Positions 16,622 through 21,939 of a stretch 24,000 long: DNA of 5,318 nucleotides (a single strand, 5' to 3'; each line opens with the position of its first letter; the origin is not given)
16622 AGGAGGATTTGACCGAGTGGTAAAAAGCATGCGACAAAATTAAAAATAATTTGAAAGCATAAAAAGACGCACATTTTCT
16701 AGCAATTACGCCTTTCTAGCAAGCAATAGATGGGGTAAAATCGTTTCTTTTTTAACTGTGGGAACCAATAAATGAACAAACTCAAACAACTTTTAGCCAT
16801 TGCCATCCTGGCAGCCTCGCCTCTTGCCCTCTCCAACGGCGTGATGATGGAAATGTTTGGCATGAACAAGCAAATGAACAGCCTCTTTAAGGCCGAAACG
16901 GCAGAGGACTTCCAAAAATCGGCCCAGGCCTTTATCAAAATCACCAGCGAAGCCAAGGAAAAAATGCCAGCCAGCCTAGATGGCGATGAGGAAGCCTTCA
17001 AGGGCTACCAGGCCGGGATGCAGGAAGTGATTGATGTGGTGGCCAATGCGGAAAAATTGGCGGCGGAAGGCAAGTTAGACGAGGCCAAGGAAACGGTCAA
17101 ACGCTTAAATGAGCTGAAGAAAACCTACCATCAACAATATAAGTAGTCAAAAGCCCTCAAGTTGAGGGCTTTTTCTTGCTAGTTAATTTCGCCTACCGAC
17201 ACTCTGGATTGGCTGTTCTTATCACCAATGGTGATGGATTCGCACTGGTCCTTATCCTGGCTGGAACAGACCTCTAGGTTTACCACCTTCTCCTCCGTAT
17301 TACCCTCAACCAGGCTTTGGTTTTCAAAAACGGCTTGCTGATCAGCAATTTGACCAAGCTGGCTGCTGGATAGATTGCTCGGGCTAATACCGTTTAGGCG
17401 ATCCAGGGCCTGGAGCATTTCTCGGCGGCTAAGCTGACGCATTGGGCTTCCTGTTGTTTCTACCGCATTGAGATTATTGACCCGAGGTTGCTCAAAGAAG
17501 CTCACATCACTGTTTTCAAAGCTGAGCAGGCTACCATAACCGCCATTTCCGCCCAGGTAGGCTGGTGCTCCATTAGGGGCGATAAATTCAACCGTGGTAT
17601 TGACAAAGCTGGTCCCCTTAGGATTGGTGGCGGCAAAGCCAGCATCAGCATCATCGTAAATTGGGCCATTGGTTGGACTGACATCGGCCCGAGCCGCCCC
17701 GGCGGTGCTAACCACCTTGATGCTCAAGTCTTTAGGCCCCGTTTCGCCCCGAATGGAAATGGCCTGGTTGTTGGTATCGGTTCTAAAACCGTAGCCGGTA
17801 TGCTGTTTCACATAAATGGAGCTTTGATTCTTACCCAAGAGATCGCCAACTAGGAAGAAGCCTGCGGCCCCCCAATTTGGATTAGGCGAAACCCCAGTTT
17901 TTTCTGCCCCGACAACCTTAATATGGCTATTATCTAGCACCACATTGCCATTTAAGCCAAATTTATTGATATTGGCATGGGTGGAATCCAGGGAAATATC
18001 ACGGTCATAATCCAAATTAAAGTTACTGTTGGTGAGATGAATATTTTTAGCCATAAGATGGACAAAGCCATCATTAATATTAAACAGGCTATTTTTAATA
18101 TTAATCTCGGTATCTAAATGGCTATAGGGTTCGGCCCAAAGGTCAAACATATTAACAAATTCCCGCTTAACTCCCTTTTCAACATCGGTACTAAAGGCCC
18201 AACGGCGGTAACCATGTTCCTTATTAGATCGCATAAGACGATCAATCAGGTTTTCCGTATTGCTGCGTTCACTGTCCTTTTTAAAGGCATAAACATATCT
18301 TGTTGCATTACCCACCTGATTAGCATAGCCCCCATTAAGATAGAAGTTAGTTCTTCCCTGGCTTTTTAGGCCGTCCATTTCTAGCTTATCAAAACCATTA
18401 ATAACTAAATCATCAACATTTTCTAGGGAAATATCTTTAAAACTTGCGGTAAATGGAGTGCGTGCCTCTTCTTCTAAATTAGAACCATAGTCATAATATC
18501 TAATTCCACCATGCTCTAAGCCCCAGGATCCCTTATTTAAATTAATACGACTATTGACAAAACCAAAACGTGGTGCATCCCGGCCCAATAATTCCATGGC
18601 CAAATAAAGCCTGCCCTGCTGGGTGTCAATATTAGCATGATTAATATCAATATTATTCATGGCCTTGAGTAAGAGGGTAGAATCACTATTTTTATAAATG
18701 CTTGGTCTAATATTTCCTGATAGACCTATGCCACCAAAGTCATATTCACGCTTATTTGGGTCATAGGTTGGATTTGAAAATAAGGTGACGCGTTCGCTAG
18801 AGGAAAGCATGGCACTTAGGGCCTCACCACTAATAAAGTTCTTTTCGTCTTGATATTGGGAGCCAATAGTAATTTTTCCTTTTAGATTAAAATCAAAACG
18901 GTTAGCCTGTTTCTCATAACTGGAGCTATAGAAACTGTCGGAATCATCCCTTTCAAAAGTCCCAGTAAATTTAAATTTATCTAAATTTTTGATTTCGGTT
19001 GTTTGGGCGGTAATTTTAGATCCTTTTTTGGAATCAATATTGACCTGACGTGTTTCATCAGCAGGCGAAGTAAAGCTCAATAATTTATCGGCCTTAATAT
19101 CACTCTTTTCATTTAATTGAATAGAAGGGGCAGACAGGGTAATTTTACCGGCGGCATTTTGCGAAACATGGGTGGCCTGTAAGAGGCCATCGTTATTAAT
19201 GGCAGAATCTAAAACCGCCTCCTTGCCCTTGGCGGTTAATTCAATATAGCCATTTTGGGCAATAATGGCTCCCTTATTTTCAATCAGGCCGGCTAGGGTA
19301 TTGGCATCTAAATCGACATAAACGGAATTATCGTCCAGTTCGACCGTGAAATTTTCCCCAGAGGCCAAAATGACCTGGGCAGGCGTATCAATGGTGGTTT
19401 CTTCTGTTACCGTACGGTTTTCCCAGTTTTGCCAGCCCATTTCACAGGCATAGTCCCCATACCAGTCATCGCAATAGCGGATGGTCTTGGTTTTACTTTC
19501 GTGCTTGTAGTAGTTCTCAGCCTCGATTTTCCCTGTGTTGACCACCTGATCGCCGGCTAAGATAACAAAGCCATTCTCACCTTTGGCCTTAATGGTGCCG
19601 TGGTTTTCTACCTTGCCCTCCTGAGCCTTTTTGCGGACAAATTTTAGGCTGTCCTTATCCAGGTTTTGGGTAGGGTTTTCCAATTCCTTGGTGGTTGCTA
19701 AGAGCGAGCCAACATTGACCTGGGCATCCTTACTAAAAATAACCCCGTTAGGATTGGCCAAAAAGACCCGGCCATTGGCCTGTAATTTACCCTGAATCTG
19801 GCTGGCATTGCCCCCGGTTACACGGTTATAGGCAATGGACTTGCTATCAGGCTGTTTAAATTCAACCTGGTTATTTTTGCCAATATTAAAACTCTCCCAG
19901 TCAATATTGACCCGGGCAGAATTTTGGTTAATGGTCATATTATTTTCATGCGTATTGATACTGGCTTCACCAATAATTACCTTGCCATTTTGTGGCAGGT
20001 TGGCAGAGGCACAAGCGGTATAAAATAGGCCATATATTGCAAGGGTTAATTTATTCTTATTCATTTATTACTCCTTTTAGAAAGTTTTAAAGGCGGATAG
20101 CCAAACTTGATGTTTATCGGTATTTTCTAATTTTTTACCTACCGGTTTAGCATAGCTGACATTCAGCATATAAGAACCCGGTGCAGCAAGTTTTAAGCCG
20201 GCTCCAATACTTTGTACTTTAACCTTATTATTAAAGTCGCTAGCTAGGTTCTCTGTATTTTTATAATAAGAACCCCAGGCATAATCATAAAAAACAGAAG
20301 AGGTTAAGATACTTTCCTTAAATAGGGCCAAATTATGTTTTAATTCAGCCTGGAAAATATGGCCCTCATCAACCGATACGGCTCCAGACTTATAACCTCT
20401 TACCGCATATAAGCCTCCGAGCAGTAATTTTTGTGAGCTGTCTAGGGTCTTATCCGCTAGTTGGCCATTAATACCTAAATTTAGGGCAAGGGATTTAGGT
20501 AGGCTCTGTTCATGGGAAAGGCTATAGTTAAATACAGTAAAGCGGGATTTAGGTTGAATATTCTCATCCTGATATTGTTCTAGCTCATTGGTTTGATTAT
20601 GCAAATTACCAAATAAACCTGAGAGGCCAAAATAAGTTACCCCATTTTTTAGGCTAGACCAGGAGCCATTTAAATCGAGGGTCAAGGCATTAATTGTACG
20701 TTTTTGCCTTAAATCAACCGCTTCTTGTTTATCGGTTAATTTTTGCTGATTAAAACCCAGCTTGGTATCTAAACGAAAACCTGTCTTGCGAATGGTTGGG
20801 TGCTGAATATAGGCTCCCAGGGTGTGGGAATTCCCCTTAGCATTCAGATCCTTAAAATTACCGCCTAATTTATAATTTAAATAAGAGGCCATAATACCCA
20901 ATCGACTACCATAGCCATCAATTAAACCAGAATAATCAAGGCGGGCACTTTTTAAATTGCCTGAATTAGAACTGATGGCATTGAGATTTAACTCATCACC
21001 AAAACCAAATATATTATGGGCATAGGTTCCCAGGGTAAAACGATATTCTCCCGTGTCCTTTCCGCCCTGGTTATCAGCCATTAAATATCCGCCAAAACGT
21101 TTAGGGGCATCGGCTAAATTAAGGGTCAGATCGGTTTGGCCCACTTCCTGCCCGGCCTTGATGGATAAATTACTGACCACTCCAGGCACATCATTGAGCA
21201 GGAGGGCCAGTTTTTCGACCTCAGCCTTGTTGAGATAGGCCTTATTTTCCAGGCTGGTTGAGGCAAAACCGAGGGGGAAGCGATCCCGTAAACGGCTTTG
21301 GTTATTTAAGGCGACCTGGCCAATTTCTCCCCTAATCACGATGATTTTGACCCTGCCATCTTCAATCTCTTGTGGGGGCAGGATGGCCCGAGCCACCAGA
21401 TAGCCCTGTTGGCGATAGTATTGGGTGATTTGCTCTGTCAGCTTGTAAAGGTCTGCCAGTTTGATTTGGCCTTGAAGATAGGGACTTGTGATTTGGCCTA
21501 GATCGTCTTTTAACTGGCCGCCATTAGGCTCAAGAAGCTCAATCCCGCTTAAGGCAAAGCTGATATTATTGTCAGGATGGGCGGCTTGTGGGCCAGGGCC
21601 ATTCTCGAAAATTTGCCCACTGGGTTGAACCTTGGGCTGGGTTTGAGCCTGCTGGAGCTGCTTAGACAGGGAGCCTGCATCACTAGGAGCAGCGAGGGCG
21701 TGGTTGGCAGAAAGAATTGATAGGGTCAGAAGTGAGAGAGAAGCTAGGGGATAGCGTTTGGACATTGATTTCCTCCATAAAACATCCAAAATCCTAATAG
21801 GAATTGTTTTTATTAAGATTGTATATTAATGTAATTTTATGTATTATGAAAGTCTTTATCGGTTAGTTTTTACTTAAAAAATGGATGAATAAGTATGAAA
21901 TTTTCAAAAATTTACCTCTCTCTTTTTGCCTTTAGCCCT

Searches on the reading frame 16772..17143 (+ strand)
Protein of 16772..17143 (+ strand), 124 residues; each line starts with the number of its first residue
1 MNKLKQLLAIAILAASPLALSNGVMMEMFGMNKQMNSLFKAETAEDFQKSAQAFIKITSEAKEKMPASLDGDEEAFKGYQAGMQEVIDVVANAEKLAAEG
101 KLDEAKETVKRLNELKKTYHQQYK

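Call 113: search_protein_families(library=ncbifam, proteins=[window:16772-17143:+], max_evalue=1e-10)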
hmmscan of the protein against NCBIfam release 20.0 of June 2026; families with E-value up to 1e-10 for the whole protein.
window:16772-17143:+ (124 aa): 1 family
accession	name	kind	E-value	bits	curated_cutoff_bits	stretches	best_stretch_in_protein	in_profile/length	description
NF011632.3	PRK15058.1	equivalog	5.2e-18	65.5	130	1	3-124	3-127/127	cytochrome b562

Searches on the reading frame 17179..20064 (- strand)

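Call 113: search_protein_families(library=ncbifam, proteins=[window:17179-20064:-], max_evalue=1e-10)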
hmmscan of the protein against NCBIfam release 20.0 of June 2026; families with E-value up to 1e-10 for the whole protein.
window:17179-20064:- (961 aa): 1 family
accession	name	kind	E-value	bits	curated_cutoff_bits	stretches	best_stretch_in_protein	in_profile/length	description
TIGR01901.1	adhes_NPXG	domain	1.9e-26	91.8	29.1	1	54-127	2-77/79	filamentous hemagglutinin N-terminal domain-containing protein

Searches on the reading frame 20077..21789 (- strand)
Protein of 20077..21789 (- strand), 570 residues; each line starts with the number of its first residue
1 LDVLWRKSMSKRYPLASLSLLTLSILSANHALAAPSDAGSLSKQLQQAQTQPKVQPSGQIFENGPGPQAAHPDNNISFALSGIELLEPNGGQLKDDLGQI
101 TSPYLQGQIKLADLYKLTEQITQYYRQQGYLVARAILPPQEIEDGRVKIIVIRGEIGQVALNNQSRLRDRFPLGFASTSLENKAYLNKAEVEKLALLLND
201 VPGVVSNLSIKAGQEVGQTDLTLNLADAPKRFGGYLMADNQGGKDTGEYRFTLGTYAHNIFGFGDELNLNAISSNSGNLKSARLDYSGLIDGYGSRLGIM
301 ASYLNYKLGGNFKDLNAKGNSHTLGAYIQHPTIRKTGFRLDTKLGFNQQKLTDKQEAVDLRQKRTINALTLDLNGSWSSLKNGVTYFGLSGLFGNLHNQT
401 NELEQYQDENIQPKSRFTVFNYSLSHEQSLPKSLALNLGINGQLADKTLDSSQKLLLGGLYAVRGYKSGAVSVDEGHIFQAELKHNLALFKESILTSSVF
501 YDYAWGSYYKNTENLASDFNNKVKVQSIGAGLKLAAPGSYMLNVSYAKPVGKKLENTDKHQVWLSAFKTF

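Call 113: search_protein_families(library=ncbifam, proteins=[window:20077-21789:-], max_evalue=1e-10)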
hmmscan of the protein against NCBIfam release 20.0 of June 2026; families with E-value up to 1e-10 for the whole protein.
window:20077-21789:- (570 aa): 1 family
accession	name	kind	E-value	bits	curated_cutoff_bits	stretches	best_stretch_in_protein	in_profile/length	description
TIGR03303.1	OM_YaeT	equivalog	1.4e-11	43.5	297.15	1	248-555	411-727/741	outer membrane protein assembly factor BamA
